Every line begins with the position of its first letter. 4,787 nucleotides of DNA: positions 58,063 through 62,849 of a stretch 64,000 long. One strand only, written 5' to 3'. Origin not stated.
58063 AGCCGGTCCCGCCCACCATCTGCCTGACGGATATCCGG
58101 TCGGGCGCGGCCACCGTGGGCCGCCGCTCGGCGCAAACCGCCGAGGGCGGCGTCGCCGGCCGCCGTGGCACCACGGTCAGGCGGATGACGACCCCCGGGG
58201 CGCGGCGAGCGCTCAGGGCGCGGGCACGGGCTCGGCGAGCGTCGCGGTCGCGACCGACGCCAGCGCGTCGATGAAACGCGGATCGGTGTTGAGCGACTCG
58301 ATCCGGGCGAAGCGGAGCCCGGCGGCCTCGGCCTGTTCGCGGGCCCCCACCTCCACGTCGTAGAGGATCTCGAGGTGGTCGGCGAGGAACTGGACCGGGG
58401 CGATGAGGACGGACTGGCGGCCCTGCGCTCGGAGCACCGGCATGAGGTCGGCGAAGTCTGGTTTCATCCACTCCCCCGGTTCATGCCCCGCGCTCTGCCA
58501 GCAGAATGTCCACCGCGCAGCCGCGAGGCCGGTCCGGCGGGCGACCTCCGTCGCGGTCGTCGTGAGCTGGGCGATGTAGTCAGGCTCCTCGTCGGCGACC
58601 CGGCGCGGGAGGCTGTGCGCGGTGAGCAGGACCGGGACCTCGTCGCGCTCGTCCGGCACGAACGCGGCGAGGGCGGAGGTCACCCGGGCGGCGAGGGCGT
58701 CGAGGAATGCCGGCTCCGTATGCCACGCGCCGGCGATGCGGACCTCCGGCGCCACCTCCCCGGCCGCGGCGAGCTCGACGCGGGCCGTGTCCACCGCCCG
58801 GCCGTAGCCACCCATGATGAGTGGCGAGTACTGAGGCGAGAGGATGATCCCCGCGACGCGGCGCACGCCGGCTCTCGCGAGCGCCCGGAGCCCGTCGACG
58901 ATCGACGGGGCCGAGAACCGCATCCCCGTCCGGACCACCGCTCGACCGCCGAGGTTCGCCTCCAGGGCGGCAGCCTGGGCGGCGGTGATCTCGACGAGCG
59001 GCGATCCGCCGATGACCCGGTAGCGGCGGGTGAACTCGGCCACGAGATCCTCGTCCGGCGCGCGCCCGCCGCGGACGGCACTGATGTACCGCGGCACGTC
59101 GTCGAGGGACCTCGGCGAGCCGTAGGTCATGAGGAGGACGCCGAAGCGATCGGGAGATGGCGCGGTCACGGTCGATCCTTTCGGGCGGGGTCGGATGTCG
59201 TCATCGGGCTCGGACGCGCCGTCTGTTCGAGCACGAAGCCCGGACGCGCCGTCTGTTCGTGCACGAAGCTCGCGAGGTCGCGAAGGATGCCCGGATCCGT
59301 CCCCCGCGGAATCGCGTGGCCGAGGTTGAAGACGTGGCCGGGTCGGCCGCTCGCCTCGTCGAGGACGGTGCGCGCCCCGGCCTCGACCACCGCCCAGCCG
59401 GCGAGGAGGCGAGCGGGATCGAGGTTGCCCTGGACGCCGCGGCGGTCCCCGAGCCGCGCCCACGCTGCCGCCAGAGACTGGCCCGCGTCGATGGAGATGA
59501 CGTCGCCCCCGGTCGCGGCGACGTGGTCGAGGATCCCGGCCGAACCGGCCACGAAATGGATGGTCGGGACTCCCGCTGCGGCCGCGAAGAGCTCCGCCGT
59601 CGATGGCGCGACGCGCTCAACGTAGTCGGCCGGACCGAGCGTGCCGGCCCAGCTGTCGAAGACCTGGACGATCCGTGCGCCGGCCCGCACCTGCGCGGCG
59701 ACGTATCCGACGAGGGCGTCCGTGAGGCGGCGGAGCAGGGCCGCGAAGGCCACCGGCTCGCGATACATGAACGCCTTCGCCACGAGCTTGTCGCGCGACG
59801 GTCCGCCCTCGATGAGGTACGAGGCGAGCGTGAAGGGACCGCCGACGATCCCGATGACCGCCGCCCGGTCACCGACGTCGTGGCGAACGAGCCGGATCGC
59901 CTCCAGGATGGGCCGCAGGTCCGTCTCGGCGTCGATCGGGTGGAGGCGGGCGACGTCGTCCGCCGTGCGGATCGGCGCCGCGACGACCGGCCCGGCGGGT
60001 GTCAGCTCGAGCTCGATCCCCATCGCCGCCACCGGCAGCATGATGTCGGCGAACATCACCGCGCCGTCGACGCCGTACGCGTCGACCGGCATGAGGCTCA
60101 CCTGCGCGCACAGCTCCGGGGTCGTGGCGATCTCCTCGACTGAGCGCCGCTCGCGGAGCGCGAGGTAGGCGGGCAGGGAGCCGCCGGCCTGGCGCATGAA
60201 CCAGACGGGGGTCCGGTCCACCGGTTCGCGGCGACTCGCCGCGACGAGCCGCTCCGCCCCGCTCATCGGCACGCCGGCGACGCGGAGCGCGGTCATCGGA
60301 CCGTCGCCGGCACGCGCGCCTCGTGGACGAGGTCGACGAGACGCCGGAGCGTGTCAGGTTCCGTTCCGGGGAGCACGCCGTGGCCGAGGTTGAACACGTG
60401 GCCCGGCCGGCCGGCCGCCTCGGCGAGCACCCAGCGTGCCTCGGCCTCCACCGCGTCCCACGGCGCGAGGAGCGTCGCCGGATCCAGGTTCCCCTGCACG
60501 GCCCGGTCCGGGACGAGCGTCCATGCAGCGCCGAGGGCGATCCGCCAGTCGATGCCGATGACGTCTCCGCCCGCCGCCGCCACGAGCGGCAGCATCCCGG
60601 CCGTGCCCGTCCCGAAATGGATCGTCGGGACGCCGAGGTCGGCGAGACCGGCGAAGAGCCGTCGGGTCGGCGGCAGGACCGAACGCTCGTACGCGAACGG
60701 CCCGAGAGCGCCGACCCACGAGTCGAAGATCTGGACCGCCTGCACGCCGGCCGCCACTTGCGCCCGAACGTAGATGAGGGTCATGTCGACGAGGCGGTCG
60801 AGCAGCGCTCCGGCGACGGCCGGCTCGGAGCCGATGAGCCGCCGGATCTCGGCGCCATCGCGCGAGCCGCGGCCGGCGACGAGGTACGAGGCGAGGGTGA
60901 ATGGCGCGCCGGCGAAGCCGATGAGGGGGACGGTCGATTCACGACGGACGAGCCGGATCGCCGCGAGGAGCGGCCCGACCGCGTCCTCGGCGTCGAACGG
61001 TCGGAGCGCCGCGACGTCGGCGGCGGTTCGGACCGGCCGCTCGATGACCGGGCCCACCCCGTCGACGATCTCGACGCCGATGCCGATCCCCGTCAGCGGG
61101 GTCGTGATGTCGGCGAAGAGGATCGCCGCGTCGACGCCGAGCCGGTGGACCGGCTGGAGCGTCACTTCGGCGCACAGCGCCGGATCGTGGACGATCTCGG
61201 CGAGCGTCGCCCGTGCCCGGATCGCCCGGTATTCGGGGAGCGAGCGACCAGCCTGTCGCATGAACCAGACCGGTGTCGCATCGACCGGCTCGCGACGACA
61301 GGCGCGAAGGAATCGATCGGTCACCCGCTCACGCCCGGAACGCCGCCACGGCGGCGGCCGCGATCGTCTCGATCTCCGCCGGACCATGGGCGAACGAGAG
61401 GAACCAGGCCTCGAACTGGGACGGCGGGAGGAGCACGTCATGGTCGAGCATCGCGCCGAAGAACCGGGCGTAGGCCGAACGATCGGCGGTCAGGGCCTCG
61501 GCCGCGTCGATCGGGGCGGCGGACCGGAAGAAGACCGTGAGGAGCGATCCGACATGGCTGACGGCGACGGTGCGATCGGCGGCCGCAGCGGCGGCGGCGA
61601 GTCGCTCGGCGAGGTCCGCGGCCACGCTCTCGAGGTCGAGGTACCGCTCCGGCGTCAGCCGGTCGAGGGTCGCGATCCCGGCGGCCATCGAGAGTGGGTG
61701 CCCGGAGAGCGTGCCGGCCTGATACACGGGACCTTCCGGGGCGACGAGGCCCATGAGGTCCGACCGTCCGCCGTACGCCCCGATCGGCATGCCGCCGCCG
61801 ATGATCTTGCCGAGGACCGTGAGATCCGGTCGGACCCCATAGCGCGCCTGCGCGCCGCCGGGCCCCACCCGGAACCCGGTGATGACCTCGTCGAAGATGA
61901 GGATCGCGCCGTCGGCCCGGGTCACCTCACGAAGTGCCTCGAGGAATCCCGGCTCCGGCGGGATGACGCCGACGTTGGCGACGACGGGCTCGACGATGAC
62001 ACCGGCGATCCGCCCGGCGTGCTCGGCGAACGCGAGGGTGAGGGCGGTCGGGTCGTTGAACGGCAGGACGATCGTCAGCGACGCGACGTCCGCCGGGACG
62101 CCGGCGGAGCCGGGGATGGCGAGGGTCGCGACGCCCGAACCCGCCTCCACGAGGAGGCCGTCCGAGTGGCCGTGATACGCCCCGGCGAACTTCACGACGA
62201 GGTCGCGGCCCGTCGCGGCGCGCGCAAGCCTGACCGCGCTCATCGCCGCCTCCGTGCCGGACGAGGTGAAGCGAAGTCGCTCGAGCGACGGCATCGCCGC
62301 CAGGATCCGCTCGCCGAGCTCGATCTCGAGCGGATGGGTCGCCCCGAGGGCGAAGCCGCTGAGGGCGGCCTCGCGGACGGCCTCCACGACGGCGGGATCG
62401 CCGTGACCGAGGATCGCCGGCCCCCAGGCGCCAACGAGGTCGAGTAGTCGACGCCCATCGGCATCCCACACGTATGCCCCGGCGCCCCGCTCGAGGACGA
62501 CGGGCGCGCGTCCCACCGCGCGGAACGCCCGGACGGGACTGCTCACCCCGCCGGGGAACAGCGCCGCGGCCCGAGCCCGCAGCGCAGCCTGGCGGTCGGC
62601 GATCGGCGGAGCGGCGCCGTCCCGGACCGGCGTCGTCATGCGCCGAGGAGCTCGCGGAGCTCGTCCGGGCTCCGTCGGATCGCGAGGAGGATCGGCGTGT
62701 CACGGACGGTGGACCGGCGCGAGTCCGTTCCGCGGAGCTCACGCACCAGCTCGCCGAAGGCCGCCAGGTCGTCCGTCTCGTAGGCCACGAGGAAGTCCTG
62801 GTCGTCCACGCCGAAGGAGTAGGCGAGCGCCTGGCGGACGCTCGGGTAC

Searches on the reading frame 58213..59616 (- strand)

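Call 75: search_protein_families(library=pfam, proteins=[window:58213-59616:-], max_evalue=0.0001)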
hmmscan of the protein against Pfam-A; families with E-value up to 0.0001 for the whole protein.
window:58213-59616:- (467 aa): 1 family
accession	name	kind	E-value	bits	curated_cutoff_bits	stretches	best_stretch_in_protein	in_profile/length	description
PF00762.24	Ferrochelatase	-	4.4e-64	216.9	27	1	159-457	3-314/317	Ferrochelatase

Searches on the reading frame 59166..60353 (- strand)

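Call 75: search_protein_families(library=pfam, proteins=[window:59166-60353:-], max_evalue=0.0001)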
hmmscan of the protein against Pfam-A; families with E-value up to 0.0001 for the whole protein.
window:59166-60353:- (395 aa): 1 family
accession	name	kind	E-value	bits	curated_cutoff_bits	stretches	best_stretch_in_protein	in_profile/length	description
PF01208.23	URO-D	-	2e-107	359.7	23.9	1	33-366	3-345/346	Uroporphyrinogen decarboxylase (URO-D)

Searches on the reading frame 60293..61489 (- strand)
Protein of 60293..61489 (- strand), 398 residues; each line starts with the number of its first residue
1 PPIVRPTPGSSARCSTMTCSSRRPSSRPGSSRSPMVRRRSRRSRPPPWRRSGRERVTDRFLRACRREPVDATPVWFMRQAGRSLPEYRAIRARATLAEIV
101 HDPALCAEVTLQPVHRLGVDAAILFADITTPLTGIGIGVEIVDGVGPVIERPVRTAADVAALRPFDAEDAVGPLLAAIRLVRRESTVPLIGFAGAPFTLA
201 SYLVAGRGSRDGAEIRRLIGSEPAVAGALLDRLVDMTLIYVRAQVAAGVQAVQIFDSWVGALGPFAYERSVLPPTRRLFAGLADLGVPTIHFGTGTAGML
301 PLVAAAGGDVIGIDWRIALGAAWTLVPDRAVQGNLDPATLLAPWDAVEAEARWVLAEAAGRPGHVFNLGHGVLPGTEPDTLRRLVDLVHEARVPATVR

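Call 75: search_protein_families(library=pfam, proteins=[window:60293-61489:-], max_evalue=0.0001)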
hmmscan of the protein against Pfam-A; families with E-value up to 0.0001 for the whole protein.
window:60293-61489:- (398 aa): 1 family
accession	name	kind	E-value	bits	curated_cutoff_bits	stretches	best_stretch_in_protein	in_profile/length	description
PF01208.23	URO-D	-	1.3e-118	396.5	23.9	1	57-390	3-345/346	Uroporphyrinogen decarboxylase (URO-D)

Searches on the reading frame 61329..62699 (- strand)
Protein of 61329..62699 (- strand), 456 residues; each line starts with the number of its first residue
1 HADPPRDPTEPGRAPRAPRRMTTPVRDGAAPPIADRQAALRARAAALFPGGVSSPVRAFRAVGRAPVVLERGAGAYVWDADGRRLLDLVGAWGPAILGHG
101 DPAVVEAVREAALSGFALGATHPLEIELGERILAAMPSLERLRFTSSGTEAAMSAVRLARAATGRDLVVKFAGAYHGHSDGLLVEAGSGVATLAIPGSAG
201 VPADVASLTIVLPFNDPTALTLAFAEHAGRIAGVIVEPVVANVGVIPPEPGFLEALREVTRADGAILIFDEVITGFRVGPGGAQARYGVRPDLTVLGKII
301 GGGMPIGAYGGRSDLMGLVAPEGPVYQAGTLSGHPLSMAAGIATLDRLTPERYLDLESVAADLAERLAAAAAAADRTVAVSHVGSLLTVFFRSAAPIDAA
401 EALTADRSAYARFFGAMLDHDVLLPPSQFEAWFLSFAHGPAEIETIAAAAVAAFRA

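Call 75: search_protein_families(library=pfam, proteins=[window:61329-62699:-], max_evalue=0.0001)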
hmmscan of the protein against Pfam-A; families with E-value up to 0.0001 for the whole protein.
window:61329-62699:- (456 aa): 1 family
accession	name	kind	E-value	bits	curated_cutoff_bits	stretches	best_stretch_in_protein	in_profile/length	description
PF00202.27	Aminotran_3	-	1.3e-64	218.9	30.5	1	64-396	8-355/403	Aminotransferase class-III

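Call 95: find_encoding_contigs(protein=window:61329-62639:-, flank=10000, max_places=2)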
Protein window:61329-62639:- (436 aa): 2 contigs read that carry it; 1 place shown.
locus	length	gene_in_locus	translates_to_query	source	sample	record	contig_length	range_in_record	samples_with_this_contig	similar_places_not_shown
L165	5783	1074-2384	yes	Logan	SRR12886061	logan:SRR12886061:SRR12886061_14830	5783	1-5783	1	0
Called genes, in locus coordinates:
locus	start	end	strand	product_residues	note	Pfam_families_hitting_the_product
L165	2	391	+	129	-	?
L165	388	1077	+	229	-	PF06778:Chlor_dismutase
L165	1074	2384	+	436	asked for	PF00202:Aminotran_3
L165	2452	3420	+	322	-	PF01208:URO-D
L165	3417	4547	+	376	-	PF01208:URO-D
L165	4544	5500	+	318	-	PF00762:Ferrochelatase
